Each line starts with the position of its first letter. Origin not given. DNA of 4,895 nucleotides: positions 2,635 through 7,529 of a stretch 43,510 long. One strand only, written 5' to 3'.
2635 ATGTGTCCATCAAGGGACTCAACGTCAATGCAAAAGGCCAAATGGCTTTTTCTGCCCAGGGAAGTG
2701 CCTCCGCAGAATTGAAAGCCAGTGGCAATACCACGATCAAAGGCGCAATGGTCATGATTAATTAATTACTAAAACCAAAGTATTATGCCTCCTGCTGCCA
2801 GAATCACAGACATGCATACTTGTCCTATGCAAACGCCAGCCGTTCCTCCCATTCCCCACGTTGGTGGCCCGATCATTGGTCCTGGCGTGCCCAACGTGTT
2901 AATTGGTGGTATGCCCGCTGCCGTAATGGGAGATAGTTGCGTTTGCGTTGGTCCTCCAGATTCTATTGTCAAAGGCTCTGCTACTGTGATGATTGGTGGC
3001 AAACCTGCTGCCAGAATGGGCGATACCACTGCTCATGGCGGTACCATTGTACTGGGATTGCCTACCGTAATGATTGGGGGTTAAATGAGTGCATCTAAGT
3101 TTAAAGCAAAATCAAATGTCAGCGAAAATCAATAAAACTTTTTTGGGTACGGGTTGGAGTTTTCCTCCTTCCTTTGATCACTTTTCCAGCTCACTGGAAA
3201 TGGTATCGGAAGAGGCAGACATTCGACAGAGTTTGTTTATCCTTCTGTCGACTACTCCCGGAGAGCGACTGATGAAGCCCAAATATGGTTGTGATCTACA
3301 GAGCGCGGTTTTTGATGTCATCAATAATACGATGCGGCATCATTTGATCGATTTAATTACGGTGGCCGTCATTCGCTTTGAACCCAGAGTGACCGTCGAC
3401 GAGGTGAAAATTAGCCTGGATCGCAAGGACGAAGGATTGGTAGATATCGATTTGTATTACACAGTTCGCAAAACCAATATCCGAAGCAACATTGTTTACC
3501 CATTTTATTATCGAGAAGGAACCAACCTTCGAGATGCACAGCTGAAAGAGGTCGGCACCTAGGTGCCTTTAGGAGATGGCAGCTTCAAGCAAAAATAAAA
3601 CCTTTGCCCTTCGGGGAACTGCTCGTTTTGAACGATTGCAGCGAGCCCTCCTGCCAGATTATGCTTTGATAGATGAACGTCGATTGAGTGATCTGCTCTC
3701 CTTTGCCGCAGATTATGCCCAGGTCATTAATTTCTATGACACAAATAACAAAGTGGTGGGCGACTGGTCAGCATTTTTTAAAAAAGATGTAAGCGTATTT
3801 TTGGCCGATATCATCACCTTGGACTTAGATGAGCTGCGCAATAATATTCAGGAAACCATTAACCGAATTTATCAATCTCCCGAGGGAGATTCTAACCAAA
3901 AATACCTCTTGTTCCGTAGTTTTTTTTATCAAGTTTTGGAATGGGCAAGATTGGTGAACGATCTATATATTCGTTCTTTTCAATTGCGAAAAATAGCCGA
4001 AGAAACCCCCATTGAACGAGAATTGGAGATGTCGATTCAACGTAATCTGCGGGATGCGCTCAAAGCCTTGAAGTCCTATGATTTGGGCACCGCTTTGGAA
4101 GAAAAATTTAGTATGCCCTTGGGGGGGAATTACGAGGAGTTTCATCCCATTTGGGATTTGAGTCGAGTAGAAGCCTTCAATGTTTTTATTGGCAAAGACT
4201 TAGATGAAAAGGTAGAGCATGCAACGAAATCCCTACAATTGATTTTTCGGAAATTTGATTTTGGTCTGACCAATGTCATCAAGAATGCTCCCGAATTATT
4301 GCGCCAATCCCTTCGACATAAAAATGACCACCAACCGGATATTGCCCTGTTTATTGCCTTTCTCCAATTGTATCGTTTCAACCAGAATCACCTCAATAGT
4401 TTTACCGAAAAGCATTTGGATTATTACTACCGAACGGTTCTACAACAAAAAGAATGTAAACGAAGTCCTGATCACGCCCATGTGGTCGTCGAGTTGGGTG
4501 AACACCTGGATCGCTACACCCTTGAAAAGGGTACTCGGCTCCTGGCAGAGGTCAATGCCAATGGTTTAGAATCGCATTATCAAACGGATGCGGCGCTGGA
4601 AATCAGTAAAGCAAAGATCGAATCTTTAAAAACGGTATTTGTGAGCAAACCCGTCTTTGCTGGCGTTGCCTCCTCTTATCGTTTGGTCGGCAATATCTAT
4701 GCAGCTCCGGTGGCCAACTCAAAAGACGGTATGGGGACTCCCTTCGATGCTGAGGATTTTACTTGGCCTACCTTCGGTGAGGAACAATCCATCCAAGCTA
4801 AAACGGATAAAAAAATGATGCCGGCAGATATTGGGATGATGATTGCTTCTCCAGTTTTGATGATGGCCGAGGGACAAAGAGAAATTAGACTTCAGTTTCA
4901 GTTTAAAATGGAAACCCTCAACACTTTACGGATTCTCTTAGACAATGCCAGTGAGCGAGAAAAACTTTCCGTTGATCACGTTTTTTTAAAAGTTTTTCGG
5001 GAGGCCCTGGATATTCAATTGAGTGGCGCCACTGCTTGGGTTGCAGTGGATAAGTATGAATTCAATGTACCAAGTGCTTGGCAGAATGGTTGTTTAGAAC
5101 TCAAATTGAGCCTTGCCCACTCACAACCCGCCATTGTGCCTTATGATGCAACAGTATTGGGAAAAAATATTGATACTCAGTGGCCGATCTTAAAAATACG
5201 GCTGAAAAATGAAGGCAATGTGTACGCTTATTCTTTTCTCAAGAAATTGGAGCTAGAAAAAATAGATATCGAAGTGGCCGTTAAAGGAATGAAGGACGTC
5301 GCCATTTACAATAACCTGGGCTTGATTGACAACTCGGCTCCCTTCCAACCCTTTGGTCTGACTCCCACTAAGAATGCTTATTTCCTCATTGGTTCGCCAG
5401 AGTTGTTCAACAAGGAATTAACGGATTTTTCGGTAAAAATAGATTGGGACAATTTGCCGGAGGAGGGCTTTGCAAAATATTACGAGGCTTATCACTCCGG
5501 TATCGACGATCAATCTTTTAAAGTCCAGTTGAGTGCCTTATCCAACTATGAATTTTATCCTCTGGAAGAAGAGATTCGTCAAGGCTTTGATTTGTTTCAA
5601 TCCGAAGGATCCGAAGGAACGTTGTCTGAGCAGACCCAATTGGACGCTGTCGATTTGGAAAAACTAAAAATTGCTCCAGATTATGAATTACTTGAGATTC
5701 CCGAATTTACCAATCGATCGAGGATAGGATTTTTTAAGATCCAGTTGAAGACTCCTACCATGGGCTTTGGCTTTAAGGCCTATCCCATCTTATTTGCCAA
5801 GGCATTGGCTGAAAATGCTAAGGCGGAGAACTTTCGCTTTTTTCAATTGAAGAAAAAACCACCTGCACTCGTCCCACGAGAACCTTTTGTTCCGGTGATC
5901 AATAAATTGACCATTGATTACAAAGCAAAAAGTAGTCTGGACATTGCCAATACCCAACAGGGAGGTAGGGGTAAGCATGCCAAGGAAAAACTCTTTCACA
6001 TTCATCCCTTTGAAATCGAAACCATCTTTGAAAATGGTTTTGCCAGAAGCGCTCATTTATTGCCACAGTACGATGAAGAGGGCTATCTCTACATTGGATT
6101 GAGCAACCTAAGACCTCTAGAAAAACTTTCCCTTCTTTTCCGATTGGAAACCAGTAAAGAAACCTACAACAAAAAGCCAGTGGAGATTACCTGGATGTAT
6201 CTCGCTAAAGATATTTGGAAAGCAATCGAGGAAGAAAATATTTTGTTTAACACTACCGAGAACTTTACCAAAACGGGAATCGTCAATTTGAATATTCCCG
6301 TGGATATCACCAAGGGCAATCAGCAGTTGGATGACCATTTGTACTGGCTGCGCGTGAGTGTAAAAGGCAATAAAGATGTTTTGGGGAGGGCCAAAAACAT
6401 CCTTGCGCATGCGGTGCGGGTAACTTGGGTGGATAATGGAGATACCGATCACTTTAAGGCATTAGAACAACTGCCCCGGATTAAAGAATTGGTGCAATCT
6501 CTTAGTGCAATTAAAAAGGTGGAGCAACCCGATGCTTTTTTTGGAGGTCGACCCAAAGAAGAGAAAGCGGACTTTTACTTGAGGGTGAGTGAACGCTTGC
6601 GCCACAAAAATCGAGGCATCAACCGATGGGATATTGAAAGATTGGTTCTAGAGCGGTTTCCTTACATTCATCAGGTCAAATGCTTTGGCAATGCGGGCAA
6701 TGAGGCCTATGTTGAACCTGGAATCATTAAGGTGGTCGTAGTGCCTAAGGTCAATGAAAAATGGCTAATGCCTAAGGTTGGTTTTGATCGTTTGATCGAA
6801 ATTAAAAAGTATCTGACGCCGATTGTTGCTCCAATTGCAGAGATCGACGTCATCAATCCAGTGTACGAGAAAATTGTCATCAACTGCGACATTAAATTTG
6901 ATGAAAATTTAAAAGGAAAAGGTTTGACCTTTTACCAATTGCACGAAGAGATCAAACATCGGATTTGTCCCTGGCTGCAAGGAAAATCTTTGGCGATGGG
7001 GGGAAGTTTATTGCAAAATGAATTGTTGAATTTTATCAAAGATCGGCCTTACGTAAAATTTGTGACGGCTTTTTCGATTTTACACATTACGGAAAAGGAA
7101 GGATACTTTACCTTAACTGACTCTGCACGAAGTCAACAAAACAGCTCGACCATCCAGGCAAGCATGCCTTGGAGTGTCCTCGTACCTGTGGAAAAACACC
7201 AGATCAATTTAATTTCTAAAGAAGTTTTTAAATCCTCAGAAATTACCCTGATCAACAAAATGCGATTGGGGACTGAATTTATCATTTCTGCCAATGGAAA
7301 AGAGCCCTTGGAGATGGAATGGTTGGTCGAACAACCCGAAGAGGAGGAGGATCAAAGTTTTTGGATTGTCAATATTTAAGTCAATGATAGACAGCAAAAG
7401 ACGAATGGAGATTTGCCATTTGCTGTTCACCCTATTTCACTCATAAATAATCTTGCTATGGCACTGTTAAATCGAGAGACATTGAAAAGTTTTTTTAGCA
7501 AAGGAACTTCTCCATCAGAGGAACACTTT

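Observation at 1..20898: Distal two-thirds of an Afp/PVC-type contractile injection system operon in a Bacteroidota genome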

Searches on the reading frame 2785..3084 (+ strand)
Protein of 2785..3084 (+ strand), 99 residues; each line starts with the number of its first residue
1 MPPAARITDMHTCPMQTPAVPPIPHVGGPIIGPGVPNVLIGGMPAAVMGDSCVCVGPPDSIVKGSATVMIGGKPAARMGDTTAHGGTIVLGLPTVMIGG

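Call 3: search_protein_families(library=pfam, proteins=[window:2785-3084:+], max_evalue=0.01)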
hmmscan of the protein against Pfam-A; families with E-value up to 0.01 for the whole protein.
window:2785-3084:+ (99 aa): 2 families
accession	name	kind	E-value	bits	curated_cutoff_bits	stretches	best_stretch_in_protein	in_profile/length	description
PF05488.18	PAAR_motif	-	4.2e-26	91.4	27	1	24-89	5-69/70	PAAR motif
PF13665.11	Tox-PAAR-like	-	0.0015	19.1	31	0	58-84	75-101/108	Toxin PAAR-like domain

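Call 6: search_protein_families(library=ncbifam, proteins=[window:2785-3084:+], max_evalue=0.01)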
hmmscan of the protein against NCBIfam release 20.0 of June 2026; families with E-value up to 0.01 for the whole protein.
window:2785-3084:+ (99 aa): 1 family
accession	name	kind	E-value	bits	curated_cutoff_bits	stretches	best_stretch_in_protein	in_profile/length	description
NF033420.0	T6SS_PAAR_dom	equivalog_domain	6.9e-10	38.9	124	1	60-98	57-94/94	type VI secretion system PAAR protein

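Call 14: find_encoding_contigs(protein=window:2785-3084:+, flank=10000, max_places=6)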
Protein window:2785-3084:+ (99 aa): no gene with exactly this product is on record in the collection.

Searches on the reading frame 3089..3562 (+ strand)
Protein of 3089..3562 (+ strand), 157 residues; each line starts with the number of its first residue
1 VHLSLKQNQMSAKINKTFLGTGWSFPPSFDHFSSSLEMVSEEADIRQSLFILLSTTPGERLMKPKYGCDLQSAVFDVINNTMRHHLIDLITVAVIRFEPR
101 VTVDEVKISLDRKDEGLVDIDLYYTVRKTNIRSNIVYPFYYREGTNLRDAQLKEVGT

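Call 3: search_protein_families(library=pfam, proteins=[window:3089-3562:+], max_evalue=0.01)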
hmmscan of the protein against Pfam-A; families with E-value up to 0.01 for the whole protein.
window:3089-3562:+ (157 aa): 1 family
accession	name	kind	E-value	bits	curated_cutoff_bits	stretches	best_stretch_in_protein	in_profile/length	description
PF04965.19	GPW_gp25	-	1.8e-22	79.4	27.2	1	40-130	2-95/96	Baseplate wedge protein gp25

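Call 6: search_protein_families(library=ncbifam, proteins=[window:3089-3562:+], max_evalue=0.01)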
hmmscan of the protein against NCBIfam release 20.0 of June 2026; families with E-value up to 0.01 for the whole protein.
window:3089-3562:+ (157 aa): 1 family
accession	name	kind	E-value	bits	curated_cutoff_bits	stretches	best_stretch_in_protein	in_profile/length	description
TIGR03357.1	VI_zyme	equivalog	5.5e-05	22.8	53.2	1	44-116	29-100/133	type VI secretion system baseplate subunit TssE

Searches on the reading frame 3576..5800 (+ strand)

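Call 89: search_solved_structures(query=window:3576-5800:+, max_evalue=0.01)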
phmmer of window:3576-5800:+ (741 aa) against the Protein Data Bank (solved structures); distinct sequences matched with E-value up to 0.01: 4.
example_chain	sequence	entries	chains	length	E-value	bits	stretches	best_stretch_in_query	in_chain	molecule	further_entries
7aeb_G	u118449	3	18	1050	1.3e-53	185.7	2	253-648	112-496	Baseplate_J domain-containing protein | Baseplate protein J-like domain-containing protein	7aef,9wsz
7b5h_AH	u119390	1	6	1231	1.4e-46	162.4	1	14-724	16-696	All3317 protein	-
9rce_A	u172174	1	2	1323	4.7e-41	144.2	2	466-739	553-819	Baseplate protein J-like domain-containing protein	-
9qgl_A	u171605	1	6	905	2.6e-11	45.8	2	236-348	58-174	Photorhabdus luminescens subsp. laumondii TTO1 complete genome segment 6/17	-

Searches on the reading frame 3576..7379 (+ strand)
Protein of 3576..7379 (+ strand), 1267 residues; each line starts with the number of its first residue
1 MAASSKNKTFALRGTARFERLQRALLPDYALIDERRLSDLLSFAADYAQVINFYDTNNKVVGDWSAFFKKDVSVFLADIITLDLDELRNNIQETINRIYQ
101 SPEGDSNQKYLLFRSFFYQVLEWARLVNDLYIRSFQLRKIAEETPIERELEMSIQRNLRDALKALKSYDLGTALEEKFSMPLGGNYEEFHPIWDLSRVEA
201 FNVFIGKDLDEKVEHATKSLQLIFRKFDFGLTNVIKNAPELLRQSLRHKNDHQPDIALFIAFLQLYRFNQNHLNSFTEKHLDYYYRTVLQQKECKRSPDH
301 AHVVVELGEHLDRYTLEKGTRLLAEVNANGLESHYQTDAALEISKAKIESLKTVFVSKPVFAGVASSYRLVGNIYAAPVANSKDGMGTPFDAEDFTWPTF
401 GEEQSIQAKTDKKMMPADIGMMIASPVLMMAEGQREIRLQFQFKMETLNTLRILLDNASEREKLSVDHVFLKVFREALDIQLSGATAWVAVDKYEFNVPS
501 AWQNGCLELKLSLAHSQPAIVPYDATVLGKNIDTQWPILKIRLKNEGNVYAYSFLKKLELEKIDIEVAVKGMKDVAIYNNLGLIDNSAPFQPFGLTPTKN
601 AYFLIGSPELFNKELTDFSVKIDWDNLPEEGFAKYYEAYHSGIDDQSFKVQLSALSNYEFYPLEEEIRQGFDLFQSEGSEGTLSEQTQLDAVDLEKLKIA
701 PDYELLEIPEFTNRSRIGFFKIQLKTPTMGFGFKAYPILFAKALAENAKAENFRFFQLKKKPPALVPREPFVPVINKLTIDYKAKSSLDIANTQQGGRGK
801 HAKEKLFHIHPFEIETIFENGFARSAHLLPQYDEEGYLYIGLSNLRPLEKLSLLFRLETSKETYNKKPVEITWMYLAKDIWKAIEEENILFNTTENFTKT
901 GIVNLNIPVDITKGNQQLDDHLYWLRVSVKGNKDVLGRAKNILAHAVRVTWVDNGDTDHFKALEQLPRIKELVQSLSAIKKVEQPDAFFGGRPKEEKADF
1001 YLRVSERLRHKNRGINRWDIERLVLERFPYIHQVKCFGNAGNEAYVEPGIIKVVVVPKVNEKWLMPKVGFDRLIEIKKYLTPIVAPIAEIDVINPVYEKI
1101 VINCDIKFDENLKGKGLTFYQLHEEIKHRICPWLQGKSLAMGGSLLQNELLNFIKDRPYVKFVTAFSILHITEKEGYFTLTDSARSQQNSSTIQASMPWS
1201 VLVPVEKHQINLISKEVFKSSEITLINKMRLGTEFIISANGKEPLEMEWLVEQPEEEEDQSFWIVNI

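Call 3: search_protein_families(library=pfam, proteins=[window:3576-7379:+], max_evalue=0.01)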
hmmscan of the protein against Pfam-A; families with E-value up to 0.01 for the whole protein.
window:3576-7379:+ (1267 aa): 0 families

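Call 6: search_protein_families(library=ncbifam, proteins=[window:3576-7379:+], max_evalue=0.01)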
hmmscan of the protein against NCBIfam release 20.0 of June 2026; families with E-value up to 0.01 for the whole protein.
window:3576-7379:+ (1267 aa): 1 family
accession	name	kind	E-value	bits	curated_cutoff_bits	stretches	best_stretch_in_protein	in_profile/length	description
TIGR02243.1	TIGR02243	equivalog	0.00052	18.7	155.8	1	938-1163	435-653/659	putative baseplate assembly protein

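Call 22: search_solved_structures(query=window:3576-7379:+, max_evalue=0.01)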
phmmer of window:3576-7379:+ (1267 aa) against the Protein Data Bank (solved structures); distinct sequences matched with E-value up to 0.01: 6.
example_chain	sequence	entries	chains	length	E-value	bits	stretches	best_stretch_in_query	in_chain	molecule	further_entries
7aeb_G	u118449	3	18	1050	7.3e-112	378.3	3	743-1216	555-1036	Baseplate_J domain-containing protein | Baseplate protein J-like domain-containing protein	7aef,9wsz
7b5h_AH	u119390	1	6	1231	1.3e-108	367.5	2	764-1168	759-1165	All3317 protein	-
9rce_A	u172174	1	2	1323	6.2e-101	342.1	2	466-1244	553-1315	Baseplate protein J-like domain-containing protein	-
9qgl_A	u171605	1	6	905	6.5e-36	126.7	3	819-1176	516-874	Photorhabdus luminescens subsp. laumondii TTO1 complete genome segment 6/17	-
6j0n_J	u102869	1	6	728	3.9e-29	104.2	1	822-1176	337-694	Pvc11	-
6rao_I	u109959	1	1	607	7.7e-19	70.1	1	837-1172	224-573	Afp11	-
